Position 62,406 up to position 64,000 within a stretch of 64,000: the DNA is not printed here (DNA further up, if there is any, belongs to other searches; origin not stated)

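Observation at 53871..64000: LacI-controlled cluster combining aminotransferase, DMGDH-like oxidase, ureohydrolase, betaine-type importer and non-Pyl MttB methyltransferase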

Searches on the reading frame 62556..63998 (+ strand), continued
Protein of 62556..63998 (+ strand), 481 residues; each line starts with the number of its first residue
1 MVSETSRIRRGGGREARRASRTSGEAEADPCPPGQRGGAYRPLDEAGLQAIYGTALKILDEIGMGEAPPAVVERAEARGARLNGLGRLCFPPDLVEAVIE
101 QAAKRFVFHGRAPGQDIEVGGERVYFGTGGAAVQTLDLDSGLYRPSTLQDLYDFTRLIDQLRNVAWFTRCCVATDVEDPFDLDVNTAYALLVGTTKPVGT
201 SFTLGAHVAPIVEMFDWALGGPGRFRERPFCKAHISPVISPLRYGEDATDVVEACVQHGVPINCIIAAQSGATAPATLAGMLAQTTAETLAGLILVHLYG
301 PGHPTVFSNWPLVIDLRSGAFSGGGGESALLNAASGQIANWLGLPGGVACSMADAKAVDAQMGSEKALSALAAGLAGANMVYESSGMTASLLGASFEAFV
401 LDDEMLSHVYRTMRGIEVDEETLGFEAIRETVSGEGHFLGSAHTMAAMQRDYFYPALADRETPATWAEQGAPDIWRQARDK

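Call 70: get_annotated_region(hit=H15, flank=10000)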
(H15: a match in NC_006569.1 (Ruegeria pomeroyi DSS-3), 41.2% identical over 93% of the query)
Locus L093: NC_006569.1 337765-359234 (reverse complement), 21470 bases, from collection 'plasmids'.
description: Ruegeria pomeroyi DSS-3 megaplasmid, complete sequence
organism: Ruegeria pomeroyi DSS-3 (NCBI taxid 246200)
taxonomy: Bacteria; Pseudomonadota; Alphaproteobacteria; Rhodobacterales; Roseobacteraceae; Ruegeria; Ruegeria pomeroyi; Ruegeria pomeroyi DSS-3
host: -; source: -; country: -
typing (MOB-suite, as given by PLSDB): non-mobilizable; replicon rep_cluster_95
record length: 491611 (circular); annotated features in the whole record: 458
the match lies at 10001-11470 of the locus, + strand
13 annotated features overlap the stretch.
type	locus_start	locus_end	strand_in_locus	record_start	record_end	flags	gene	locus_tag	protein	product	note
CDS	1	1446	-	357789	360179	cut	-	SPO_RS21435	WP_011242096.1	1-deoxy-D-xylulose-5-phosphate synthase N-terminal domain-containing protein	GO:0016114 - terpenoid biosynthetic process [Evidence IEA]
CDS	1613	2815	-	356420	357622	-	-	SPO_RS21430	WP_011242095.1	methionine gamma-lyase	GO:0019346 - transsulfuration [Evidence IEA]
CDS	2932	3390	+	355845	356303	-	-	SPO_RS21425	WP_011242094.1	Lrp/AsnC family transcriptional regulator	-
CDS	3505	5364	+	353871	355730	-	-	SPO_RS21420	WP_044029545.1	amidohydrolase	-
CDS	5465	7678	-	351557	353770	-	-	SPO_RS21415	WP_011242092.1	NADP-dependent isocitrate dehydrogenase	GO:0006099 - tricarboxylic acid cycle [Evidence IEA]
CDS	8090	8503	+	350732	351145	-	-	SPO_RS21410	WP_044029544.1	hypothetical protein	-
CDS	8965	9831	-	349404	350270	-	-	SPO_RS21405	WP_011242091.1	LysR family transcriptional regulator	GO:0006355 - regulation of DNA-templated transcription [Evidence IEA]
CDS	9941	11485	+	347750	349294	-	-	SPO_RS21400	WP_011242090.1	trimethylamine methyltransferase family protein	-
CDS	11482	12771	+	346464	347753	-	-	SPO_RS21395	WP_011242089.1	aminotransferase class III-fold pyridoxal phosphate-dependent enzyme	-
CDS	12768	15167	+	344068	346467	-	-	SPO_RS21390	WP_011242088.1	FAD-dependent oxidoreductase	-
CDS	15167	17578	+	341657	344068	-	-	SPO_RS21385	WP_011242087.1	FAD-dependent oxidoreductase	-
CDS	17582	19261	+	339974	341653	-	-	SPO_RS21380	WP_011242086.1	thiamine pyrophosphate-binding protein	-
CDS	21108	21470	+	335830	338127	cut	-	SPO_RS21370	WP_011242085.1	Tex family protein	-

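Call 71: get_annotated_region(hit=H6, flank=10000)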
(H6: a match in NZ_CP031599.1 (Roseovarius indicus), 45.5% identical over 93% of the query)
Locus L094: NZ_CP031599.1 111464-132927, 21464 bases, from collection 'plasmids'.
description: Roseovarius indicus strain DSM 26383 plasmid pRIdsm_01, complete sequence
organism: Roseovarius indicus (NCBI taxid 540747)
taxonomy: Bacteria; Pseudomonadota; Alphaproteobacteria; Rhodobacterales; Roseobacteraceae; Roseovarius; Roseovarius indicus
host: -; source: pure culture; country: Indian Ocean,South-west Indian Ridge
typing (MOB-suite, as given by PLSDB): conjugative; replicon rep_cluster_599; relaxase MOBP,MOBP; mating-pair formation MPF_T
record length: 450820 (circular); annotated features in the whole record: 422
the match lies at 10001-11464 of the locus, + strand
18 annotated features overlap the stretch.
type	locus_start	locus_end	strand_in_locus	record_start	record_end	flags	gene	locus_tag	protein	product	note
CDS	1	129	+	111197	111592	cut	-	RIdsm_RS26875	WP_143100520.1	helix-turn-helix domain-containing protein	-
CDS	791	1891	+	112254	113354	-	-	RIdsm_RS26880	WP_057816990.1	hypothetical protein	-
CDS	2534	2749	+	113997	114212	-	-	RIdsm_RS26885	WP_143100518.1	hypothetical protein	-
CDS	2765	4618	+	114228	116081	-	-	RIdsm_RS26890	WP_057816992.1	tyrosine-type recombinase/integrase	-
CDS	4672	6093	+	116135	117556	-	-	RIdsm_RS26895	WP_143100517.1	hypothetical protein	-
CDS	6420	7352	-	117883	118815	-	-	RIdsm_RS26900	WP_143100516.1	hypothetical protein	-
CDS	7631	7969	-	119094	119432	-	-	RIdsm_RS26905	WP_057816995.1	hypothetical protein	-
CDS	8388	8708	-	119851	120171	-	-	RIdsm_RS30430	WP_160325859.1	hypothetical protein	-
CDS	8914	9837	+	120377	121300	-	-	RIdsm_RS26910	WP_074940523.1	LysR substrate-binding domain-containing protein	-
CDS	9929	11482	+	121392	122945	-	-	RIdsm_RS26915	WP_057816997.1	trimethylamine methyltransferase family protein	GO:0015948 - methanogenesis [Evidence IEA]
CDS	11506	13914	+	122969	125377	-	-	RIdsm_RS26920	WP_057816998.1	FAD-dependent oxidoreductase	-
CDS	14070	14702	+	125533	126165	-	-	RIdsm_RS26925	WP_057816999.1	tyrosine-type recombinase/integrase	GO:0015074 - DNA integration [Evidence IEA]; GO:0006310 - DNA recombination [Evidence IEA]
CDS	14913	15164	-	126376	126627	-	-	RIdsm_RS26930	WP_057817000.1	winged helix-turn-helix transcriptional regulator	-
CDS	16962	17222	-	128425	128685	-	-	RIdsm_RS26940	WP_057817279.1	helix-turn-helix domain-containing protein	-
CDS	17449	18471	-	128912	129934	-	-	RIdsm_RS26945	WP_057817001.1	PAS domain S-box protein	-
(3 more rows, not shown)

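Call 82: search_protein_families(library=pfam, proteins=[L041:19314-20681:+, L041:16631-17524:-, L013:15076-16173:+, L013:16848-17777:+, L068:12010-14628:+, L068:16148-17281:-, L065:4426-6096:+, L065:3175-4395:+, L013:1249-2121:-], max_evalue=0.00001)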
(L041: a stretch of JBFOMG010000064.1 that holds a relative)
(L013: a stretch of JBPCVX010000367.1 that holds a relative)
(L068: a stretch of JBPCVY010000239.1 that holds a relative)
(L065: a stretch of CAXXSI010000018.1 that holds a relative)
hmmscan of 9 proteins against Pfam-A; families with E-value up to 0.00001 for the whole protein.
L041:19314-20681:+ (455 aa): 1 family
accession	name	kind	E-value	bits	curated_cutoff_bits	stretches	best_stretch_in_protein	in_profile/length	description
PF00266.25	Aminotran_5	-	4e-30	105.5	21.5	1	70-448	1-371/371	Aminotransferase class-V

L041:16631-17524:- (298 aa): 1 family
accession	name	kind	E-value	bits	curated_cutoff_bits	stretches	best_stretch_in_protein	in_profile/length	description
PF00491.26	Arginase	-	4.5e-88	295.8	22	1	22-293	2-279/280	Arginase family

L013:15076-16173:+ (365 aa): 2 families
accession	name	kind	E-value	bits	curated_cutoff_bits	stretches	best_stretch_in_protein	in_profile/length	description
PF01571.26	GCV_T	-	3.9e-67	226.6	25.6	1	12-254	2-254/255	Aminomethyltransferase folate-binding domain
PF08669.17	GCV_T_C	-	1.3e-15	57.5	25.9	1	281-356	4-80/80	Glycine cleavage T-protein C-terminal barrel domain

L013:16848-17777:+ (309 aa): 1 family
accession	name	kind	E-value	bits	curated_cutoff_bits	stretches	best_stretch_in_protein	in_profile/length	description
PF09948.15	PpoB2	-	2.2e-67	227.1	28.7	1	115-304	1-187/188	Copper chaperone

L068:12010-14628:+ (872 aa): 3 families
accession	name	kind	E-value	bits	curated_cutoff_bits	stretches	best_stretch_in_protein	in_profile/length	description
PF00384.28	Molybdopterin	-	4.7e-74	250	24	1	139-612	1-353/353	Molybdopterin oxidoreductase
PF01568.27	Molydop_binding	-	3.7e-25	88.5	26.8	1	758-866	1-110/110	Molydopterin dinucleotide binding domain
PF04879.21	Molybdop_Fe4S4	-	1.1e-18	67.4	22.7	1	83-135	2-54/55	Molybdopterin oxidoreductase Fe4S4 domain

L068:16148-17281:- (377 aa): 1 family
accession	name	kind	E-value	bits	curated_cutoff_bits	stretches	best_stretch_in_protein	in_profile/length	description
PF04087.19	DUF389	-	1.1e-27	97.2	23.9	1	74-213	1-137/137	Domain of unknown function (DUF389)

L065:4426-6096:+ (556 aa): 3 families
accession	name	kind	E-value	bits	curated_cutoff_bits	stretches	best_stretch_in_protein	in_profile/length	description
PF00884.28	Sulfatase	-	8.3e-43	147.2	25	1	5-390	1-300/301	Sulfatase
PF16347.10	SGSH_C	-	5.4e-19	69.3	29.3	1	336-495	1-149/154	N-sulphoglucosamine sulphohydrolase, C-terminal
PF01663.27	Phosphodiest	-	3.1e-12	47.2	23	1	8-70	2-61/342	Type I phosphodiesterase / nucleotide pyrophosphatase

L065:3175-4395:+ (406 aa): 3 families
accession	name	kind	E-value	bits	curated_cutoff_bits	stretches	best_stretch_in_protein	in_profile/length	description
PF03453.22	MoeA_N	-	9.3e-42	142.8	30.8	1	6-166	1-159/160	MoeA N-terminal region (domain I and II)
PF00994.29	MoCF_biosynth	-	1.3e-31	109.6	26.6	1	180-318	1-143/144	Probable molybdopterin binding domain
PF03454.20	MoeA_C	-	1.9e-17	63.7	22.1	1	332-401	2-71/72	MoeA C-terminal region (domain IV)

L013:1249-2121:- (290 aa): 2 families
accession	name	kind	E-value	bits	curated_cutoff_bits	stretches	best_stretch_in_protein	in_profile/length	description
PF02274.22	ADI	-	8.3e-19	68.3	22.8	2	44-200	88-256/377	Arginine deiminase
PF19420.4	DDAH_eukar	-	6.6e-16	58.8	23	1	49-281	25-286/291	N,N dimethylarginine dimethylhydrolase, eukaryotic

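Call 88: search_solved_structures(query=L010:4666-5982:-, max_evalue=1e-30, show_alignments=0)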
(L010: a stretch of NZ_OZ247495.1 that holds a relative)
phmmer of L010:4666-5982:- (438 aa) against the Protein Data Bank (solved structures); distinct sequences matched with E-value up to 1e-30: 11.
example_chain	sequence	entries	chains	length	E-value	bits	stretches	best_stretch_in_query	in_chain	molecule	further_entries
8v35_A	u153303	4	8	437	6.4e-164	549.4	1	5-431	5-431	Sulfopropanediol 3-dehydrogenase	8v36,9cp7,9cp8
8v37_A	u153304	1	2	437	8.8e-163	545.7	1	5-431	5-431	Sulfopropanediol 3-dehydrogenase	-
9cp9_A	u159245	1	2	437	1.9e-162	544.5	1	5-431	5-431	Sulfopropanediol 3-dehydrogenase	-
8wwe_A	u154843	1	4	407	2.1e-139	468.6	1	5-407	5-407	(R)-DHPS dehydrogenase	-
9lbv_A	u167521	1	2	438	4.3e-68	233.7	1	22-420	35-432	Histidinol dehydrogenase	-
8xsq_A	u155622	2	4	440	4.4e-68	233.7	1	22-420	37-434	Histidinol dehydrogenase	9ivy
4gic_A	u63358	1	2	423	3.9e-67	230.5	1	34-383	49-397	Histidinol dehydrogenase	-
4g07_A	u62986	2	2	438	3.2e-66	227.5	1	23-420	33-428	Histidinol dehydrogenase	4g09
5vlb_A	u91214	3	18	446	1.3e-56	195.9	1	20-420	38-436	Histidinol dehydrogenase, chloroplastic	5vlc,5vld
6an0_A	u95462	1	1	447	9e-56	193.1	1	40-421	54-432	Histidinol dehydrogenase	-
1k75_A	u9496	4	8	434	3.6e-52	181.2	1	19-413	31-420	L-histidinol dehydrogenase | Histidinol dehydrogenase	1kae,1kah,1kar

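Call 91: search_protein_families(library=ncbifam, proteins=[L093:17582-19261:+, L093:11482-12771:+, L093:12768-15167:+, L093:15167-17578:+, L010:4666-5982:-, L091:6079-7284:-, L013:1249-2121:-], max_evalue=1e-10)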
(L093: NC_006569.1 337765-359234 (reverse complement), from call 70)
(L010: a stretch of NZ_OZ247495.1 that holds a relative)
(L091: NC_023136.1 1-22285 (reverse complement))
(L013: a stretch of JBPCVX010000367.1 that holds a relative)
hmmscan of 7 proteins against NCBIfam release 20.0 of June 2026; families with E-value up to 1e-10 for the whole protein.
L093:17582-19261:+ (559 aa): 51 families (the best 25 are shown)
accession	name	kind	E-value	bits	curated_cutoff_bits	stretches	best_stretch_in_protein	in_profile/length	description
NF005713.0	PRK07525.1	subfamily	5.8e-120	401.4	620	1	6-556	8-581/592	sulfoacetaldehyde acetyltransferase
TIGR03457.1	sulphoacet_xsc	equivalog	1.1e-117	393.9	676.4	1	7-554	5-573/579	sulfoacetaldehyde acetyltransferase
TIGR00118.1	acolac_lg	equivalog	5.2e-106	355.3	538.35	1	5-538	2-535/557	biosynthetic-type acetolactate synthase large subunit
NF006052.0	PRK08199.1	subfamily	2.4e-103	346.3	539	1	3-550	7-549/559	thiamine pyrophosphate protein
NF004919.0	PRK06276.1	equivalog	6e-96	322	866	1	5-543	2-544/582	acetolactate synthase large subunit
NF004710.0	PRK06048.1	equivalog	1.2e-92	311.1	976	1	2-538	6-538/561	acetolactate synthase large subunit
NF004516.0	PRK05858.1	equivalog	5.3e-92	309.1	587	1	4-540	11-538/548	acetolactate synthase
NF006524.0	PRK08978.1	equivalog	3.6e-90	302.8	738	1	5-539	2-526/548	acetolactate synthase 2 catalytic subunit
NF006122.0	PRK08266.1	subfamily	1.1e-89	301.4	571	1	2-540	2-527/543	hypothetical protein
NF006016.1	PRK08155.1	equivalog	1.2e-87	294.7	870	1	4-539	3-534/554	acetolactate synthase large subunit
NF005058.0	PRK06466.1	equivalog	8.8e-87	291.9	951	1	2-532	2-541/574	acetolactate synthase 3 large subunit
NF004772.0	PRK06112.1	subfamily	4e-84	283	673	1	5-543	15-565/578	acetolactate synthase catalytic subunit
NF005824.0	PRK07710.1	equivalog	5.1e-84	282.6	976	1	4-537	17-548/573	acetolactate synthase large subunit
NF005039.0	PRK06456.1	equivalog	1.3e-83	281.4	868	1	6-542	4-549/572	acetolactate synthase large subunit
NF006187.0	PRK08322.1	equivalog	2.6e-83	280.3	509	1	7-539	5-530/548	acetolactate synthase large subunit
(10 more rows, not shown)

L093:11482-12771:+ (429 aa): 65 families (the best 25 are shown)
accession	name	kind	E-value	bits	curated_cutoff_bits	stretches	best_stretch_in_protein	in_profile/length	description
NF000818.0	PRK00062.1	subfamily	7.8e-85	285.1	398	1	3-422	6-427/429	glutamate-1-semialdehyde 2,1-aminomutase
TIGR00713.1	hemL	equivalog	8.3e-80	268.5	527.3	1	6-421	5-422/423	glutamate-1-semialdehyde 2,1-aminomutase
NF009055.0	PRK12389.1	equivalog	1.6e-65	221.4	637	1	28-423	35-429/431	glutamate-1-semialdehyde 2,1-aminomutase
NF041362.1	GntE_guanitoxin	equivalog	6.2e-63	212.8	525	1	4-355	9-368/426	guanitoxin biosynthesis PLP-dependent transaminase GntE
NF004856.0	PRK06209.1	equivalog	2.9e-45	154.6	486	1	4-344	12-348/450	glutamate-1-semialdehyde 2,1-aminomutase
NF002874.0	PRK03244.1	equivalog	8.7e-45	153.2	457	1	29-335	26-322/399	acetylornithine transaminase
TIGR00707.1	argD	subfamily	4.3e-42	144.3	410.05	1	28-341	9-315/381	acetylornithine/succinylornithine family transaminase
NF005692.0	PRK07495.1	equivalog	2.2e-39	135.3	724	1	3-334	3-336/425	4-aminobutyrate--2-oxoglutarate transaminase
NF001864.0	PRK00615.1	equivalog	2.2e-38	132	706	1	9-419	13-426/433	glutamate-1-semialdehyde aminotransferase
NF049976.1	AmadipTransam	equivalog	5.6e-38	130.9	650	1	28-332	14-326/416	2-aminoadipate transaminase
NF005453.0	PRK07046.1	subfamily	6.5e-37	127.2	425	1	6-342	33-371/453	transaminase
NF005993.0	PRK08117.1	subfamily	5.4e-36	124.1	574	2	30-141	27-142/433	aspartate aminotransferase family protein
NF004714.0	PRK06058.1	subfamily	2.2e-35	122.2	639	2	178-341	214-368/447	4-aminobutyrate--2-oxoglutarate transaminase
NF003468.0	PRK05093.1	subfamily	1.5e-34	119.4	522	1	28-340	23-329/405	acetylornithine/succinyldiaminopimelate transaminase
NF004426.0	PRK05769.1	equivalog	4.8e-34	117.9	552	1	24-343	32-366/441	acetyl ornithine aminotransferase family protein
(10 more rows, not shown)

L093:12768-15167:+ (799 aa): 20 families
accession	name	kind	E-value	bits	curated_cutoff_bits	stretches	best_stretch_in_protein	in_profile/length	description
NF001567.0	PRK00389.1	subfamily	3.3e-54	184.2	300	1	463-790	31-347/359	glycine cleavage system aminomethyltransferase GcvT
TIGR01372.1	soxA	subfamily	1.5e-47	162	1164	1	422-763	605-959/996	sarcosine oxidase subunit alpha family protein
TIGR00528.1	gcvT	equivalog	2.8e-43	148.2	235.85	1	471-771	32-340/362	glycine cleavage system aminomethyltransferase GcvT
NF053776.1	TmaoDeMthMsil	equivalog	1e-41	143.3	1100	1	474-764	420-724/763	trimethylamine N-oxide demethylase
TIGR02352.1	thiamin_ThiO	equivalog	8.1e-35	120.5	250.8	1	10-371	2-348/351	glycine oxidase ThiO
NF010093.0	PRK13579.1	equivalog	2.7e-34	118.6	459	1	471-771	40-344/371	glycine cleavage system aminomethyltransferase GcvT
TIGR01373.1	soxB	subfamily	1.6e-30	106.2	529.45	1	9-388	33-400/407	sarcosine oxidase subunit beta family protein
NF001933.0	PRK00711.1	subfamily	2.7e-29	102.4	383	1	60-238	106-285/429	D-amino acid dehydrogenase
NF008425.0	PRK11259.1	equivalog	4e-28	98.4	257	1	8-388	6-376/377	N-methyl-L-tryptophan oxidase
NF009133.0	PRK12486.1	equivalog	1.7e-24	86.5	410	1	468-763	40-341/369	dimethylsulfoniopropionate demethylase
TIGR01377.1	soxA_mon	subfamily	3.3e-21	75.5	479.65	1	10-388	4-376/381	amino oxidase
NF050086.1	pipecolate_AmaA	exception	4.6e-19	68.4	600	1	86-374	118-384/425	L-pipecolate oxidase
NF002480.1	PRK01747.1-1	equivalog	2.5e-17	62.5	540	1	7-225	249-466/645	bifunctional tRNA (5-methylaminomethyl-2-thiouridine)(34)-methyltransferase MnmC2/FAD-dependent 5-carboxymethylaminomethyl-2-thiouridine(34)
TIGR03364.1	HpnW_proposed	hypoth_equivalog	2.8e-17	62.8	285.1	1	9-228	3-216/365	TIGR03364 family FAD-dependent oxidoreductase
TIGR03197.1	MnmC_Cterm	equivalog_domain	5.8e-16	58.5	174.2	1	10-222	3-214/400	FAD-dependent 5-carboxymethylaminomethyl-2-thiouridine(34) oxidoreductase MnmC1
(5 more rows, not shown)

L093:15167-17578:+ (803 aa): 15 families
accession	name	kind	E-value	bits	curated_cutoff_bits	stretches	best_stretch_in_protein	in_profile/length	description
TIGR01372.1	soxA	subfamily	2.6e-47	161.3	1164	1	416-799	602-994/996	sarcosine oxidase subunit alpha family protein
NF001567.0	PRK00389.1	subfamily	3.3e-38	131.6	300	1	459-793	24-354/359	glycine cleavage system aminomethyltransferase GcvT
NF053776.1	TmaoDeMthMsil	equivalog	1.6e-28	99.7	1100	1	466-799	415-761/763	trimethylamine N-oxide demethylase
TIGR00528.1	gcvT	equivalog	7.6e-26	90.9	235.85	1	459-791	22-359/362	glycine cleavage system aminomethyltransferase GcvT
TIGR02352.1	thiamin_ThiO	equivalog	6.7e-21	74.8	250.8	1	10-216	1-214/351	glycine oxidase ThiO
NF001933.0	PRK00711.1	subfamily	1.8e-18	66.8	383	0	71-246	116-293/429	D-amino acid dehydrogenase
NF010093.0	PRK13579.1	equivalog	2.2e-18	66.2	459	1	422-792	10-364/371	glycine cleavage system aminomethyltransferase GcvT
NF008425.0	PRK11259.1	equivalog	2.6e-16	59.6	257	1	8-242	5-239/377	N-methyl-L-tryptophan oxidase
NF050086.1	pipecolate_AmaA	exception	5.2e-15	55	600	0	137-216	165-242/425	L-pipecolate oxidase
TIGR01373.1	soxB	subfamily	9.7e-15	54.3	529.45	1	9-375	32-389/407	sarcosine oxidase subunit beta family protein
TIGR03364.1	HpnW_proposed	hypoth_equivalog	9.6e-14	51.2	285.1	1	9-210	2-198/365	TIGR03364 family FAD-dependent oxidoreductase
TIGR03377.1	glycerol3P_GlpA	equivalog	1.2e-12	47.2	552.8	1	10-221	2-216/530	anaerobic glycerol-3-phosphate dehydrogenase subunit GlpA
NF008726.1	PRK11728.1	equivalog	2e-12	46.7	299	1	9-219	2-212/389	L-2-hydroxyglutarate oxidase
NF002480.1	PRK01747.1-1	equivalog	7.2e-11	41.2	540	0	6-212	247-455/645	bifunctional tRNA (5-methylaminomethyl-2-thiouridine)(34)-methyltransferase MnmC2/FAD-dependent 5-carboxymethylaminomethyl-2-thiouridine(34)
TIGR01377.1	soxA_mon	subfamily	8.5e-11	41.2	479.65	0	10-383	3-373/381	amino oxidase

L010:4666-5982:- (438 aa): 2 families
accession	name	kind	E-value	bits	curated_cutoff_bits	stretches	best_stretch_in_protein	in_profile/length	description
TIGR00069.1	hisD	equivalog_domain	6.5e-122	407.5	243.8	1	24-418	1-392/393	histidinol dehydrogenase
NF010343.0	PRK13770.1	equivalog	1.7e-65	221.5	647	1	17-417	18-412/416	histidinol dehydrogenase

L091:6079-7284:- (401 aa): 7 families
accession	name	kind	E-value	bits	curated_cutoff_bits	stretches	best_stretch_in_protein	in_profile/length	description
TIGR03588.1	PseC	equivalog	3e-34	118.6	423.5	1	48-300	31-289/380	UDP-4-amino-4,6-dideoxy-N-acetyl-beta-L-altrosamine transaminase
TIGR04181.1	NHT_00031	hypoth_equivalog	9.9e-29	100.3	420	1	49-300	32-289/359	LegC family aminotransferase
NF008658.2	PRK11658.1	equivalog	1e-26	93.5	631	1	21-282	14-266/379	UDP-4-amino-4-deoxy-L-arabinose aminotransferase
NF008687.0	PRK11706.1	equivalog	1.4e-25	89.8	375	1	61-222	45-206/375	dTDP-4-amino-4,6-dideoxygalactose transaminase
TIGR04427.1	PLP_DesI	equivalog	1.4e-21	77.1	650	1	50-221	55-224/390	dTDP-4-dehydro-6-deoxyglucose aminotransferase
TIGR02379.1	ECA_wecE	subfamily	9.2e-19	67.4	434.85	1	61-221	45-206/376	dTDP-4-amino-4,6-dideoxy-D-glucose transaminase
NF011936.0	PRK15407.1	equivalog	2.6e-14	52.8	423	1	52-214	70-240/440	lipopolysaccharide biosynthesis protein RfbH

L013:1249-2121:- (290 aa): 5 families
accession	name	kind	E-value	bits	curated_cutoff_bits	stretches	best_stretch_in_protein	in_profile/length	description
NF045659.1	DiMArgaseDdahMtb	equivalog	1.3e-17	63.9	300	1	43-281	46-279/283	dimethylargininase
NF002381.0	PRK01388.1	subfamily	3e-17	62.6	414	1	49-199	130-283/405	arginine deiminase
NF045660.1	DiMthArgaseDdahStm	equivalog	3.1e-17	63.2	340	1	45-282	22-246/249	dimethylargininase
TIGR01078.1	arcA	equivalog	8.1e-15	54.5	489.1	0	65-199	141-283/408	arginine deiminase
NF045658.1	DiMArgaseDdah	equivalog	1.1e-12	48.3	450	1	45-282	24-251/254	dimethylargininase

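Call 101: search_protein_families(library=pfam, proteins=[L092:9373-10698:+, L092:10625-11704:+, L092:10397-11659:-, L092:9217-10329:-], max_evalue=0.00001)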
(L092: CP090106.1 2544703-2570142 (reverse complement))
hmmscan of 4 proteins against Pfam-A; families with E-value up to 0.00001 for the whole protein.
L092:9373-10698:+ (441 aa): 5 families
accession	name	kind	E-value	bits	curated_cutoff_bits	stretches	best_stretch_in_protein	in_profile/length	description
PF01266.30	DAO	-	3.9e-75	254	27.9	1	10-369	1-353/353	FAD dependent oxidoreductase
PF00890.30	FAD_binding_2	-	9.7e-13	48.5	20.4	1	11-224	2-220/414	FAD binding domain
PF00070.33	Pyr_redox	-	3.5e-07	31.1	22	0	10-42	1-32/82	Pyridine nucleotide-disulphide oxidoreductase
PF07992.20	Pyr_redox_2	-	8.2e-07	29.2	26.1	0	9-42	143-175/291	Pyridine nucleotide-disulphide oxidoreductase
PF04820.20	Trp_halogenase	-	1.9e-06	27.5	21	0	151-218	154-218/458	Tryptophan halogenase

L092:10625-11704:+ (359 aa): 2 families
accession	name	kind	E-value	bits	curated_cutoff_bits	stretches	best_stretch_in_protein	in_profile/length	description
PF01571.26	GCV_T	-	1.1e-80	271.1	25.6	1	13-283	2-255/255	Aminomethyltransferase folate-binding domain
PF08669.17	GCV_T_C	-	1.2e-10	41.6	25.9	1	307-347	1-41/80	Glycine cleavage T-protein C-terminal barrel domain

L092:10397-11659:- (420 aa): 0 families

L092:9217-10329:- (370 aa): 0 families
